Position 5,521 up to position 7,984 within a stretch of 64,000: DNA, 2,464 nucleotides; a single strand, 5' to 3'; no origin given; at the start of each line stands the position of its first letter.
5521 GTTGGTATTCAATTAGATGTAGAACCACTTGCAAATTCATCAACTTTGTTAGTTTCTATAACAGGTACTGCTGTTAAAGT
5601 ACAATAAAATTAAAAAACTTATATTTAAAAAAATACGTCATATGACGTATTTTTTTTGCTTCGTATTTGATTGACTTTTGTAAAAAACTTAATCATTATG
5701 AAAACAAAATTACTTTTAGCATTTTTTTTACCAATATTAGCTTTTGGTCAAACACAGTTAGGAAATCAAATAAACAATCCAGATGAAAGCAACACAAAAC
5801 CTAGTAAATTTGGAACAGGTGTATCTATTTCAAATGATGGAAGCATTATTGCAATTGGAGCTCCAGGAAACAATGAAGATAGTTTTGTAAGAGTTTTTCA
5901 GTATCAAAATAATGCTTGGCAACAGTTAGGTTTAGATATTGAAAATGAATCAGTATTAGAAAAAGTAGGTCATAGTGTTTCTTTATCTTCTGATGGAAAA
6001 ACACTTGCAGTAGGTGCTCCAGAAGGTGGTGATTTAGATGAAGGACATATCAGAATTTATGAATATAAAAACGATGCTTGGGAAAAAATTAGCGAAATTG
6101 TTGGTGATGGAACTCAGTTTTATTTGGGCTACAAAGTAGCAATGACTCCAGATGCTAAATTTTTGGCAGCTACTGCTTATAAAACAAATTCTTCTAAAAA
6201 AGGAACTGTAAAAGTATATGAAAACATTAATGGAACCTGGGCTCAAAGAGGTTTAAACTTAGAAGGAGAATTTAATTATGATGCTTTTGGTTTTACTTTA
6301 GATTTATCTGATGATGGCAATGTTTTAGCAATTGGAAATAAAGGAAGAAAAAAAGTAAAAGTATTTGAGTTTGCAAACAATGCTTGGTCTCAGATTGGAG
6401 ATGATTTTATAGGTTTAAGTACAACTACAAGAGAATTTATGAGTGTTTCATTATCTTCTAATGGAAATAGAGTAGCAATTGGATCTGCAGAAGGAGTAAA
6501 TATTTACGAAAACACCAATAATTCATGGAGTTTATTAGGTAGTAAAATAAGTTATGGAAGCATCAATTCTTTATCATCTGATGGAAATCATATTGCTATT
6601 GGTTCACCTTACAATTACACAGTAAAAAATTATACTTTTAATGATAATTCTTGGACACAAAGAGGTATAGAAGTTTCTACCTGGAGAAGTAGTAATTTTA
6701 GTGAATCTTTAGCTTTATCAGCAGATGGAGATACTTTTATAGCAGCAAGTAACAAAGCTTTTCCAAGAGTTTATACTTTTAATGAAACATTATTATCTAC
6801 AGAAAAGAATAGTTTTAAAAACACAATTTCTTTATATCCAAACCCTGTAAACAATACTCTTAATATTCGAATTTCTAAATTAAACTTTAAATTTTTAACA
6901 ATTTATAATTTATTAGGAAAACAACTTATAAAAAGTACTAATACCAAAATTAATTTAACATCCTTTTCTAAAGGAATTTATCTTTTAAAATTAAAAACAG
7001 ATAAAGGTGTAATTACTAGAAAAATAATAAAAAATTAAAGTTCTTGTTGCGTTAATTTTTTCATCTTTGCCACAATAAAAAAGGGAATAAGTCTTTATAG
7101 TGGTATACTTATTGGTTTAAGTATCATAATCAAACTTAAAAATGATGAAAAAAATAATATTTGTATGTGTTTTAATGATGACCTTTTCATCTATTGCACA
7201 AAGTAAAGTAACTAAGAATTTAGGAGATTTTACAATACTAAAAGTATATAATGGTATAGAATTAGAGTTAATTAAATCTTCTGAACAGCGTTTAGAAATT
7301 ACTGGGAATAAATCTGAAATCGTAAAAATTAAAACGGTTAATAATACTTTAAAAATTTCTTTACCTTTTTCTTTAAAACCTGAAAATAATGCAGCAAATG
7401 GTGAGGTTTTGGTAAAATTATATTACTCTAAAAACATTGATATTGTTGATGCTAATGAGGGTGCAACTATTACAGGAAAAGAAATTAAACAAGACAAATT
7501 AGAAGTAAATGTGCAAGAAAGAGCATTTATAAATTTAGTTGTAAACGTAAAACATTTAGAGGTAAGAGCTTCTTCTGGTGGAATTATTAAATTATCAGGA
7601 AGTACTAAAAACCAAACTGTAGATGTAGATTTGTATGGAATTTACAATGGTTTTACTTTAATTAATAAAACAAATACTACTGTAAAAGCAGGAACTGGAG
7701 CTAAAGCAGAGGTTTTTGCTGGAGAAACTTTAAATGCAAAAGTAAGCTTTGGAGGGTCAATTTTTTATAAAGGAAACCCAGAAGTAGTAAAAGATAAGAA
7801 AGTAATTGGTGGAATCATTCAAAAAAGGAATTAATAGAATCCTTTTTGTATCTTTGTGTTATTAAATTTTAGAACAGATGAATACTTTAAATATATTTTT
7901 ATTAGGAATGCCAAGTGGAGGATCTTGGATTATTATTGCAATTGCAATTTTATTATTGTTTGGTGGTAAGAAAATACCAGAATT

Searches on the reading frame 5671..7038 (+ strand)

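Call 11: search_protein_families(library=pfam, proteins=[window:5671-7038:+])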
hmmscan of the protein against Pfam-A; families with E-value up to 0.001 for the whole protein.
window:5671-7038:+ (455 aa): 6 families
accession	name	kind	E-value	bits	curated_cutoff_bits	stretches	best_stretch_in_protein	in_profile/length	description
PF18962.6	Por_Secre_tail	-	4.6e-13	49.7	27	1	388-453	1-74/75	Secretion system C-terminal sorting domain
PF23414.1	Beta-prop_EML_2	-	5.5e-08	32.9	90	0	89-221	31-141/266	Echinoderm microtubule-associated protein second beta-propeller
PF14312.12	FG-GAP_2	-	3.4e-07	30.8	23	0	46-69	17-38/49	FG-GAP repeat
PF00400.38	WD40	-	1.8e-06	28.7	27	0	101-130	10-38/39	WD domain, G-beta repeat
PF23389.1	Beta-prop_WDR19_1st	-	2.8e-05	23.7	27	0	208-284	42-114/325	WDR19 first beta-propeller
PF09582.15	AnfO_nitrog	-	0.00013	21.8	30.3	0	172-192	13-33/190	Iron only nitrogenase protein AnfO (AnfO_nitrog)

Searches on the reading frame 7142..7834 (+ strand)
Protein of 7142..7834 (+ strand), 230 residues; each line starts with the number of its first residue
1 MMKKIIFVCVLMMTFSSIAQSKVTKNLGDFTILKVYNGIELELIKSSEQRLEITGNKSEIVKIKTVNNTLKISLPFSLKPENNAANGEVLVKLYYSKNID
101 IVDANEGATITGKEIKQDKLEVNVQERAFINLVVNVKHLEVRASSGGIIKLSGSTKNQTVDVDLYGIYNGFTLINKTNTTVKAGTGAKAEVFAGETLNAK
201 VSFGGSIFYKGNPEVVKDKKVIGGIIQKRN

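Call 11: search_protein_families(library=pfam, proteins=[window:7142-7834:+])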
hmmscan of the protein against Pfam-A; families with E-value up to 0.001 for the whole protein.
window:7142-7834:+ (230 aa): 1 family
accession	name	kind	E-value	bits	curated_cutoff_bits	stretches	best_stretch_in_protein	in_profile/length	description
PF10988.14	DUF2807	-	1.1e-37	129.9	24.2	1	29-213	1-181/181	Putative auto-transporter adhesin, head GIN domain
